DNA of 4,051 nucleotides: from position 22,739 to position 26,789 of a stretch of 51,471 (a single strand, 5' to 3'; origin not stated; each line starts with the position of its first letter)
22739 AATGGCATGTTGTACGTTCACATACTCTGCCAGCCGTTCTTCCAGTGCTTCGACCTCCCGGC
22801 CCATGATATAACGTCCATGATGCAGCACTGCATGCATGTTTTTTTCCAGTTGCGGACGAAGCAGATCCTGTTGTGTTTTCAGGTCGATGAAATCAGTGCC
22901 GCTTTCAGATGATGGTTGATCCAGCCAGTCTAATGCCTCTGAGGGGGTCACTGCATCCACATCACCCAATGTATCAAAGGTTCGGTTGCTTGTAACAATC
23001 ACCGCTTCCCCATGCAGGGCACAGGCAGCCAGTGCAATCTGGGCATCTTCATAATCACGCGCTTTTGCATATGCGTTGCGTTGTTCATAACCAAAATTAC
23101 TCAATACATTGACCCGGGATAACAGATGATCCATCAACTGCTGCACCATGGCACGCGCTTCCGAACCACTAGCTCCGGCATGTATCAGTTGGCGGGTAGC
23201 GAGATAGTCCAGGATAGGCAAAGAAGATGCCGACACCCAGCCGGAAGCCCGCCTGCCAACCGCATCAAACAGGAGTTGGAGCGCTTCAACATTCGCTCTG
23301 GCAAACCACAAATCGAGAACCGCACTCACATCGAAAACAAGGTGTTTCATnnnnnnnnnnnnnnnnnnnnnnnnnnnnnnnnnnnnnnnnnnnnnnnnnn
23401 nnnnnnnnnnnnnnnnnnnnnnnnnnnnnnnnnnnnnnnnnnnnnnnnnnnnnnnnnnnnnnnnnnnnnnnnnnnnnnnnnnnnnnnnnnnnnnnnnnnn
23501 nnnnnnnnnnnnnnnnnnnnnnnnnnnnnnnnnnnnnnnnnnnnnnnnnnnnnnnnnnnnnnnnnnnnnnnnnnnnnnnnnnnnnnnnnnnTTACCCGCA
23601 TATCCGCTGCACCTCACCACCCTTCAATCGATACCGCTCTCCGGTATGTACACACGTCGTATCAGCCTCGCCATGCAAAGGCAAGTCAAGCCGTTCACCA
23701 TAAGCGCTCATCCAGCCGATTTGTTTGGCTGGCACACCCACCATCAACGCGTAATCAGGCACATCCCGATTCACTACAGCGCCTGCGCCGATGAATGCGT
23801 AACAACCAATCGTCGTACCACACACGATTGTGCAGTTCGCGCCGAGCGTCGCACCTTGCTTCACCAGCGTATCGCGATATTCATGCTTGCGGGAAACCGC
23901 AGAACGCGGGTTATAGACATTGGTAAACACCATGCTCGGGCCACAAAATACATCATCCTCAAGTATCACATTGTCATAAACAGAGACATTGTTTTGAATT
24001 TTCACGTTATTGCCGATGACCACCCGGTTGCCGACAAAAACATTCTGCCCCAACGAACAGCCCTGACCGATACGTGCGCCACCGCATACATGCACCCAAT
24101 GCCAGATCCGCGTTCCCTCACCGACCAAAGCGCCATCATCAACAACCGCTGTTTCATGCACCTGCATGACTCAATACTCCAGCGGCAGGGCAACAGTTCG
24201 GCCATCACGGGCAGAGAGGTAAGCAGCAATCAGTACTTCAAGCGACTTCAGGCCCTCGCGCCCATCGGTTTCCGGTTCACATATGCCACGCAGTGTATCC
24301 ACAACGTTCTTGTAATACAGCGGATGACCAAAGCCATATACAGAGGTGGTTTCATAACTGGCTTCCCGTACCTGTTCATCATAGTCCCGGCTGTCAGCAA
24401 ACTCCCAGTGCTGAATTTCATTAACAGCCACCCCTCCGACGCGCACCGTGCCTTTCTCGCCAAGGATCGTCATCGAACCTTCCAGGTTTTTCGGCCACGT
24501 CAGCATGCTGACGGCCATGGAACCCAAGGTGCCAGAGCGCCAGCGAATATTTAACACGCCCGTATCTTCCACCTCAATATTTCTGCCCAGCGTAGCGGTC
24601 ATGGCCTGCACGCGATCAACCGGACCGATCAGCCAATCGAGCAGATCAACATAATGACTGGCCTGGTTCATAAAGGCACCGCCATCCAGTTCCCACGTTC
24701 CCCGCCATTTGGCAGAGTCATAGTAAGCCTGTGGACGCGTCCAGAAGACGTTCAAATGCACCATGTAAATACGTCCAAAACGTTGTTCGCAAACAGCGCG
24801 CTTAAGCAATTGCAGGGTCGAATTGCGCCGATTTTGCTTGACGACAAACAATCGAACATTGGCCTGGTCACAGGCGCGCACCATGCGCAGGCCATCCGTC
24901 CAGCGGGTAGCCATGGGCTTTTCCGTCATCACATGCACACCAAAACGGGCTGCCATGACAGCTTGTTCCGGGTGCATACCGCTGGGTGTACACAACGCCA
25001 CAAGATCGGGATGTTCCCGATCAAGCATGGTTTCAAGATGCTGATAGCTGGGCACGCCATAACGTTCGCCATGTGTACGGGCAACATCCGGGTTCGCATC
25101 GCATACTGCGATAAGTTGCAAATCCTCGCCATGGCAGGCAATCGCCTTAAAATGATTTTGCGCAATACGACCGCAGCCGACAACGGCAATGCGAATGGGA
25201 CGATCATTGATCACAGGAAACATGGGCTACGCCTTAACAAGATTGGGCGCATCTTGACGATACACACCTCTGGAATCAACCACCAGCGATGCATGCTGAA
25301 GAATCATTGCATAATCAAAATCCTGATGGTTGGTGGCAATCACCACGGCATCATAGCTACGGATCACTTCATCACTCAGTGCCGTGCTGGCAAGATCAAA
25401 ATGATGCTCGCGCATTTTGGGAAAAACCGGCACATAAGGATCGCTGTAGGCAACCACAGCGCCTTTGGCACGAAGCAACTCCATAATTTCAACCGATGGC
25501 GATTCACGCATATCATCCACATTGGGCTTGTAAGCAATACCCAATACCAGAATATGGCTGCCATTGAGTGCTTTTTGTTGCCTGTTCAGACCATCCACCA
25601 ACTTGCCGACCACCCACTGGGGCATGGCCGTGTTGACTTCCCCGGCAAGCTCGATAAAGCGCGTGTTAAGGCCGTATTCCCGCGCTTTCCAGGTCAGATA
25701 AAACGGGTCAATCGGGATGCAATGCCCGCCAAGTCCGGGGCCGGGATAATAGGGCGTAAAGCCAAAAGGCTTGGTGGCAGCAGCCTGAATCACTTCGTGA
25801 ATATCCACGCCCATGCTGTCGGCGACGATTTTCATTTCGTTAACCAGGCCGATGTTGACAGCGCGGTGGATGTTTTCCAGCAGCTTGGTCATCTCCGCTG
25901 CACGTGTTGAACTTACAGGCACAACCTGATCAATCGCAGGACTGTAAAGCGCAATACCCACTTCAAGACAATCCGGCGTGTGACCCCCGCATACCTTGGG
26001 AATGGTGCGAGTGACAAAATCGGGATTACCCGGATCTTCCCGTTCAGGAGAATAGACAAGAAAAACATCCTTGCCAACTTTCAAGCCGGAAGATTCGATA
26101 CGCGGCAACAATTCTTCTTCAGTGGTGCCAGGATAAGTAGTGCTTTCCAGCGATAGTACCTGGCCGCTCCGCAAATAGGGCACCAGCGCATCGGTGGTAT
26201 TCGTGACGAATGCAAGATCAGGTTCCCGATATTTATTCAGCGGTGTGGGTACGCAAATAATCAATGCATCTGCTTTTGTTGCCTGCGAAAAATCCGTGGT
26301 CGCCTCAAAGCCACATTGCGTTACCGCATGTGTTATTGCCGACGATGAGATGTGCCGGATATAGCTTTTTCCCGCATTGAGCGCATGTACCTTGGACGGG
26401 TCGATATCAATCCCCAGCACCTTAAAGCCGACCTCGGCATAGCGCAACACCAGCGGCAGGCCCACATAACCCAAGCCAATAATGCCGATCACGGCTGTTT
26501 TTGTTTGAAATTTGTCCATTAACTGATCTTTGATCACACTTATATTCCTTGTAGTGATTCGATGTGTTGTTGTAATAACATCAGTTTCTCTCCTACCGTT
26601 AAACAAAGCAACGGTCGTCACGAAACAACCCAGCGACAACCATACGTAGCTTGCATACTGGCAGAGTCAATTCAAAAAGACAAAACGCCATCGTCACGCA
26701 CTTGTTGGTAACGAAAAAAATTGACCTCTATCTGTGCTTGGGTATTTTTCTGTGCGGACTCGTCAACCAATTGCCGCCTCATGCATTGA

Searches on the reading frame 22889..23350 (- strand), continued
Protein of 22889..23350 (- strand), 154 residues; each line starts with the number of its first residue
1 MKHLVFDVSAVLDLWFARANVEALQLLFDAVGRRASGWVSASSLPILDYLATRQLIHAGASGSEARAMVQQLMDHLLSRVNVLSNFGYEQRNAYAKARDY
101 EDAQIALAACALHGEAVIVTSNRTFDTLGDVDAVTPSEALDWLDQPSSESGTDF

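Call 76: search_protein_families(library=pfam, proteins=[P0122, P0125, P0127, P0139, P0143, P0145, P0146, P0159, P0141, P0162], max_evalue=0.001)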
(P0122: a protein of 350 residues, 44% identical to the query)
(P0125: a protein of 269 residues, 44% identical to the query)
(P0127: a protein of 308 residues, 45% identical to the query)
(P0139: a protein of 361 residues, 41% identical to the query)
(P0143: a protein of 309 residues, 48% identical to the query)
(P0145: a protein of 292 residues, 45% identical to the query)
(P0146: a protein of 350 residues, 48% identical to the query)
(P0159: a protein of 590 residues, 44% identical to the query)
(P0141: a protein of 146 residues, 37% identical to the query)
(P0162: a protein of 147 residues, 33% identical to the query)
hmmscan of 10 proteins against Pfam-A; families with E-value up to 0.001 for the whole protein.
P0122 (350 aa): 2 families
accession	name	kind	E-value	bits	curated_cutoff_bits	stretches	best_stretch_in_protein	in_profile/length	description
PF01041.23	DegT_DnrJ_EryC1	-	4.2e-08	33.3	19.8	1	168-212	6-50/360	DegT/DnrJ/EryC1/StrS aminotransferase family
PF13470.12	PIN_3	-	1.2e-05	26.6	27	1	4-112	2-103/115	PIN domain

P0125 (269 aa): 1 family
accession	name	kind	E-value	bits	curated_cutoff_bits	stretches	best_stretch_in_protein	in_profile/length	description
PF01041.23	DegT_DnrJ_EryC1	-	7.6e-09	35.7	19.8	1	170-216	4-50/360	DegT/DnrJ/EryC1/StrS aminotransferase family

P0127 (308 aa): 2 families
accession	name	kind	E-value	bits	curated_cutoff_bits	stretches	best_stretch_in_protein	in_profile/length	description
PF01041.23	DegT_DnrJ_EryC1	-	3.8e-18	66.3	19.8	1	198-301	251-359/360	DegT/DnrJ/EryC1/StrS aminotransferase family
PF13470.12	PIN_3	-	3.7e-06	28.2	27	1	6-128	2-115/115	PIN domain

P0139 (361 aa): 1 family
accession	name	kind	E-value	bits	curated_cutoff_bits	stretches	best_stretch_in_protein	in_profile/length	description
PF13470.12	PIN_3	-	0.00095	20.4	27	0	43-162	7-115/115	PIN domain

P0143 (309 aa): 3 families
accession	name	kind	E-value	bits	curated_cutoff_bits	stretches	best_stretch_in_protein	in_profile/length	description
PF01041.23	DegT_DnrJ_EryC1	-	5.6e-37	128.2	19.8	1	126-236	8-118/360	DegT/DnrJ/EryC1/StrS aminotransferase family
PF01212.27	Beta_elim_lyase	-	0.0003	20.6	27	1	142-232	32-123/288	Beta-eliminating lyase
PF01053.26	Cys_Met_Meta_PP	-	0.00071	18.7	27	1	142-235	52-142/381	Cys/Met metabolism PLP-dependent enzyme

P0145 (292 aa): 5 families
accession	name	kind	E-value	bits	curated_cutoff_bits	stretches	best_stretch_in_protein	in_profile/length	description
PF01041.23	DegT_DnrJ_EryC1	-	4e-60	204.4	19.8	1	128-272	8-152/360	DegT/DnrJ/EryC1/StrS aminotransferase family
PF01053.26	Cys_Met_Meta_PP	-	1.5e-08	34.1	27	1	147-267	55-175/381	Cys/Met metabolism PLP-dependent enzyme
PF00155.27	Aminotran_1_2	-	4.4e-08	33.1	19.7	1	146-263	44-183/361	Aminotransferase class I and II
PF00266.25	Aminotran_5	-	9e-08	31.9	21.5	1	147-280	46-190/371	Aminotransferase class-V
PF01212.27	Beta_elim_lyase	-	1.7e-07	31.3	27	1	129-273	17-176/288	Beta-eliminating lyase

P0146 (350 aa): 2 families
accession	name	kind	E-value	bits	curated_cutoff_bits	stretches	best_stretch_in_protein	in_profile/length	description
PF01041.23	DegT_DnrJ_EryC1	-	2.5e-49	168.8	19.8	1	105-289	3-164/360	DegT/DnrJ/EryC1/StrS aminotransferase family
PF00155.27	Aminotran_1_2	-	2.8e-06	27.2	19.7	1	128-215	44-141/361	Aminotransferase class I and II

P0159 (590 aa): 4 families
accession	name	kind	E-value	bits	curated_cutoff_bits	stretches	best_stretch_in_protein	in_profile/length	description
PF22614.2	Slo-like_RCK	-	7.8e-12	45.3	24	0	276-321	43-88/119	Calcium-activated potassium channel slowpoke-like RCK domain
PF25350.1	PH_PRMT_N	-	4.4e-06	27.3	27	0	90-131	37-77/104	Protein arginine methyltransferase N-terminal PH domain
PF18969.5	DUF5708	-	3.9e-05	23.8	26.9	0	467-483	17-33/60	Family of unknown function (DUF5708)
PF15886.11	CBM39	-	4.4e-05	23.6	25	0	53-80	72-99/107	Carbohydrate binding domain (family 32)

P0141 (146 aa): 1 family
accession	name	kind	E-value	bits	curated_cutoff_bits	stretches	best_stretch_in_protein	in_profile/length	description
PF13470.12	PIN_3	-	1.2e-09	39.5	27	1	4-124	2-114/115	PIN domain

P0162 (147 aa): 2 families
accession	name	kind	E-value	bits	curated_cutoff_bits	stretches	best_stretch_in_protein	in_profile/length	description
PF13470.12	PIN_3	-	5.7e-24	85.6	27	1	2-114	1-113/115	PIN domain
PF01850.27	PIN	-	1.1e-09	39.3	23.6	1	4-121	2-117/120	PIN domain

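Call 79: search_dna_similar(query=window:22889-23350:-, collection=plasmids, mode=protein, max_evalue=0.001, max_rows=15)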
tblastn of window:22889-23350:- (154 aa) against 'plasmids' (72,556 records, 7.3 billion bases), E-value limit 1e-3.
No match.

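Call 80: search_dna_similar(query=window:22889-23350:-, collection=phages, mode=protein, max_evalue=0.001, max_rows=10)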
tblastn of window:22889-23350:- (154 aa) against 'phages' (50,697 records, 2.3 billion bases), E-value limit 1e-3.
No match.

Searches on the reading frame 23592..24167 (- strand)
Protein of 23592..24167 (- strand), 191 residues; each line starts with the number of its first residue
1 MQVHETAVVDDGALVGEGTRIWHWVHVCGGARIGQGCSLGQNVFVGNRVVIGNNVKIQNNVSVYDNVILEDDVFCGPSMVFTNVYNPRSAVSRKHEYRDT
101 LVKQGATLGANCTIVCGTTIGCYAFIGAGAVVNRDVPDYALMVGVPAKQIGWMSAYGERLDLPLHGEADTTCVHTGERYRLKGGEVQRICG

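Call 5: search_protein_families(library=pfam, proteins=[window:23592-24167:-], max_evalue=1)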
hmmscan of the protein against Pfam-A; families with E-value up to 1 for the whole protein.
window:23592-24167:- (191 aa): 6 families
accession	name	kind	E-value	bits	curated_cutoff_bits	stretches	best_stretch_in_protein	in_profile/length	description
PF00132.30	Hexapep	-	2.9e-19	68.3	27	3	13-47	2-36/36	Bacterial transferase hexapeptide (six repeats)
PF25084.1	LbH_EIF2B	-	7e-08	32.9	54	1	3-70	12-77/105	EIF2B subunit epsilon LbH domain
PF14602.12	Hexapep_2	-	4.2e-05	23.6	27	2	31-64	2-33/34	Hexapeptide repeat of succinyl-transferase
PF25087.1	GMPPB_C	-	0.00012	22.2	39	1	25-67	5-47/110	GMPPB C-terminal domain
PF25247.1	LbH_GLGC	-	0.00079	19.8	27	1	33-118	18-103/135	GLGC left-handed parallel beta-helix domain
PF21711.3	DCTN5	-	0.26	11.3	40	1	37-82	102-147/182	Dynactin subunit 5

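Call 7: search_protein_families(library=ncbifam, proteins=[window:23592-24167:-], max_evalue=0.01)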
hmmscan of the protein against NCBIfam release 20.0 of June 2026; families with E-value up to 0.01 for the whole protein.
window:23592-24167:- (191 aa): 50 families (the best 25 are shown)
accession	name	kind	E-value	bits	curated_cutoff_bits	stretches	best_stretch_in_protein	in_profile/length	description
TIGR03570.1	NeuD_NnaD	subfamily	8.9e-21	74.4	160.8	2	101-148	155-202/202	NeuD/PglB/VioB family sugar acetyltransferase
NF041874.1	EPS_EpsC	equivalog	5.5e-17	62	150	2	94-150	108-164/168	serine O-acetyltransferase EpsC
NF002060.0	PRK00892.1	subfamily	1.2e-15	57.5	207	1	2-77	103-178/345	UDP-3-O-(3-hydroxymyristoyl)glucosamine N-acyltransferase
NF003657.0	PRK05289.1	equivalog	5.9e-15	55.1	226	2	2-63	5-66/264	acyl-ACP--UDP-N-acetylglucosamine O-acyltransferase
TIGR01853.1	lipid_A_lpxD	equivalog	2.3e-14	53.1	242.5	1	2-80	94-172/325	UDP-3-O-(3-hydroxymyristoyl)glucosamine N-acyltransferase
NF041173.1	Sug_nt_acttase_Thmprot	equivalog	4.7e-14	52.1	600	2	3-72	239-308/405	bifunctional sugar-1-phosphate nucleotidylyltransferase/acetyltransferase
TIGR01172.1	cysE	equivalog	2.3e-13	50.5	210.65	2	97-148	111-162/162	serine O-acetyltransferase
TIGR03532.1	DapD_Ac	equivalog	5.1e-13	49.2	231.75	1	49-151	117-212/231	2,3,4,5-tetrahydropyridine-2,6-dicarboxylate N-acetyltransferase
TIGR01852.1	lipid_A_lpxA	equivalog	1.1e-12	47.8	231.05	2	3-61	1-59/254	acyl-ACP--UDP-N-acetylglucosamine O-acyltransferase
NF010937.0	PRK14357.1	equivalog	2e-12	46.8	658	2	98-149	382-432/448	bifunctional UDP-N-acetylglucosamine diphosphorylase/glucosamine-1-phosphate N-acetyltransferase GlmU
NF010935.0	PRK14355.1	equivalog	2.1e-12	46.4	718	2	5-78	261-332/459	bifunctional UDP-N-acetylglucosamine diphosphorylase/glucosamine-1-phosphate N-acetyltransferase GlmU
TIGR01173.1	glmU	equivalog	6e-12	45.1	366.85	1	98-148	390-440/452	bifunctional UDP-N-acetylglucosamine diphosphorylase/glucosamine-1-phosphate N-acetyltransferase GlmU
NF058585.1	HptprglPActTf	PfamEq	6.9e-12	45.3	300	1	96-151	101-158/172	heptaprenylglyceryl phosphate O-acetyltransferase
NF007240.0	PRK09677.1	equivalog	7.3e-12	45.2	243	1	99-151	130-182/192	putative lipopolysaccharide biosynthesis O-acetyl transferase WbbJ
NF050158.1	CarbAnhydGPos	equivalog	1.3e-11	44.5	250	1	99-150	87-140/172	gamma carbonic anhydrase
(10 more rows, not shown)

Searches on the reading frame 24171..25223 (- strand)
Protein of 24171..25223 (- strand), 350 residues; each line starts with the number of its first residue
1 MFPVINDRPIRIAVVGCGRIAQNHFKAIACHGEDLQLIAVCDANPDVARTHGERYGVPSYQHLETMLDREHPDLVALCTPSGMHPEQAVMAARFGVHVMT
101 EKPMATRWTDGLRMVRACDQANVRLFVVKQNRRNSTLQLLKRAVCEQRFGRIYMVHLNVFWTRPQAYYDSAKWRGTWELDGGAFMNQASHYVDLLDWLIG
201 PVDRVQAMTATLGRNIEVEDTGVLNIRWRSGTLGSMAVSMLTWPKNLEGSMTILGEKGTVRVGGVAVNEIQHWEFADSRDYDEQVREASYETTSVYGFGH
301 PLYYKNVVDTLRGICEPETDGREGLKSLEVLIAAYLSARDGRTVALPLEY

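Call 5: search_protein_families(library=pfam, proteins=[window:24171-25223:-], max_evalue=1)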
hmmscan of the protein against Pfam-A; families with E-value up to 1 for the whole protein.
window:24171-25223:- (350 aa): 9 families
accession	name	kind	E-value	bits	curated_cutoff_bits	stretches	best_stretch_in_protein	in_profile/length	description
PF02894.22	GFO_IDH_MocA_C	-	1.5e-39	136.5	22.9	1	141-346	1-218/218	Oxidoreductase family, C-terminal alpha/beta domain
PF22725.1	GFO_IDH_MocA_C3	-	2.9e-29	102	27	1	138-261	2-124/124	GFO/IDH/MocA C-terminal domain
PF01408.29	GFO_IDH_MocA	-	7.8e-29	101.2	24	1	10-127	1-118/120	Oxidoreductase family, NAD-binding Rossmann fold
PF03447.22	NAD_binding_3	-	2.5e-05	25.4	24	1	16-106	1-93/116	Homoserine dehydrogenase, NAD binding domain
PF02629.25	CoA_binding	-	0.011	16.9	22.3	1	8-97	2-89/97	CoA binding domain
PF03807.23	F420_oxidored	-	0.059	14.4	21.6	1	11-86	1-74/94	NADP oxidoreductase coenzyme F420-dependent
PF19051.5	GFO_IDH_MocA_C2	-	0.084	12.8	23.3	1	171-202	73-104/254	Oxidoreductase family, C-terminal alpha/beta domain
PF00044.30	Gp_dh_N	-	0.21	12.4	31.7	1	10-43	1-33/101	Glyceraldehyde 3-phosphate dehydrogenase, NAD binding domain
PF19083.5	DUF5774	-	0.22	12.1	25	1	121-163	5-46/123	Family of unknown function (DUF5774)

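Call 7: search_protein_families(library=ncbifam, proteins=[window:24171-25223:-], max_evalue=0.01)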
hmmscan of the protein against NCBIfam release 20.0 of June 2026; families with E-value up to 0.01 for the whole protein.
window:24171-25223:- (350 aa): 12 families
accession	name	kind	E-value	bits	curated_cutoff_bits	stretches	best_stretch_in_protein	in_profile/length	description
TIGR04380.1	myo_inos_iolG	equivalog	5.8e-32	110.9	355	1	10-344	2-329/330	inositol 2-dehydrogenase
NF040723.1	UDP-GlcNAcDh_Arch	equivalog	4.2e-24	85.6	450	1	10-338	1-301/302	UDP-N-acetylglucosamine 3-dehydrogenase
NF052479.1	LevoglcsnDh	equivalog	6.9e-24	84.2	650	1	38-218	39-221/386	levoglucosan dehydrogenase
NF041392.1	XylDh_Gfo6_Halo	equivalog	8.3e-15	54.4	350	1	6-345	13-349/350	D-xylose 1-dehydrogenase Gfo6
NF052679.1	InsChiInosDhIolG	equivalog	1.1e-12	47.7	540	1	10-201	3-187/343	bifunctional inositol 2-dehydrogenase/D-chiro-inositol 1-dehydrogenase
NF008607.0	PRK11579.1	subfamily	7.2e-10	38.4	330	1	10-210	5-200/346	oxidoreductase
NF058563.1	BT_2159_fam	equivalog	3.2e-09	36.3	650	1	10-199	1-183/350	disaccharide 3-dehydrogenase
NF058561.1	BT_2158_fam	equivalog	3.6e-06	25.8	750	1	10-156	36-181/487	glycoside 3-dehydrogenase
NF007574.0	PRK10206.1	equivalog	6.7e-06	25.4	352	1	61-220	55-208/345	oxidoreductase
TIGR03944.1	dehyd_SbnB_fam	equivalog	0.00027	20.1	326.9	1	9-80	132-207/327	2,3-diaminopropionate biosynthesis protein SbnB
NF009830.0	PRK13304.1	equivalog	0.00095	18.7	267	1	10-79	2-69/265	aspartate dehydrogenase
NF003990.0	PRK05472.1-4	equivalog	0.0015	18.2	233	1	8-90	83-165/214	redox-sensing transcriptional repressor Rex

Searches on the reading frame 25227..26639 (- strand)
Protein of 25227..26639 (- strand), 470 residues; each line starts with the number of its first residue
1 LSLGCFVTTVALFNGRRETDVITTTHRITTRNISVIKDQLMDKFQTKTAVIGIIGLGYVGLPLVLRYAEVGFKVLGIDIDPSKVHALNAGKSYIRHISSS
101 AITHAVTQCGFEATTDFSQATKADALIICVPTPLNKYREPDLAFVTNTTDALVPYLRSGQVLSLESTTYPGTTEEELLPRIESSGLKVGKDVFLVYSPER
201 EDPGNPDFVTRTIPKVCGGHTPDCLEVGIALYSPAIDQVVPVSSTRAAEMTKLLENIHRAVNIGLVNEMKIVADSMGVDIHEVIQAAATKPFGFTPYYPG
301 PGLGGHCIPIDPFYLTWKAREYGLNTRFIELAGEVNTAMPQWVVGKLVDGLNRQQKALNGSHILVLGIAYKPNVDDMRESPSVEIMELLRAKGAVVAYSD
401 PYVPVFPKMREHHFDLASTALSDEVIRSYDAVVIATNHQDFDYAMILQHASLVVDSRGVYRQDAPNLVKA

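Call 7: search_protein_families(library=ncbifam, proteins=[window:25227-26639:-], max_evalue=0.01)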
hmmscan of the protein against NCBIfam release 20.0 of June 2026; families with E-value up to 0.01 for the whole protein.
window:25227-26639:- (470 aa): 9 families
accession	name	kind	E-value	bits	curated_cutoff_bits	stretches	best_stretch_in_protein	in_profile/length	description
TIGR03026.1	NDP-sugDHase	subfamily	8e-128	426.7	189.8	1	51-457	3-412/413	nucleotide sugar dehydrogenase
NF008286.0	PRK11064.1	equivalog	1.8e-71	241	459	1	49-461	4-420/420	UDP-N-acetyl-D-mannosamine dehydrogenase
NF040825.1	UDPMaNacDH_Arch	equivalog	4.3e-71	240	750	1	51-442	3-378/418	UDP-N-acetyl-D-mannosamine dehydrogenase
NF011729.0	PRK15182.1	equivalog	1.7e-59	201.7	592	1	49-442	7-392/425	Vi polysaccharide biosynthesis UDP-N-acetylglucosamine C-6 dehydrogenase TviB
NF041297.1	UDPGDh_AglM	equivalog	3e-51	174.7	670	1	51-459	3-416/429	UDP-glucose 6-dehydrogenase AglM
NF047673.2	TeichurnBiosyTuaD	equivalog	9.4e-40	137.1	700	1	51-461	4-415/439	UDP-glucose 6-dehydrogenase TuaD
NF011631.0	PRK15057.1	equivalog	5.4e-12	45.5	757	1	51-401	3-337/388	UDP-glucose 6-dehydrogenase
NF008592.0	PRK11559.1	equivalog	9.8e-05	21.8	397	1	69-287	4-207/296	2-hydroxy-3-oxopropionate reductase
TIGR01505.1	tartro_sem_red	equivalog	0.0003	20.1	340.75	0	51-90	2-42/291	2-hydroxy-3-oxopropionate reductase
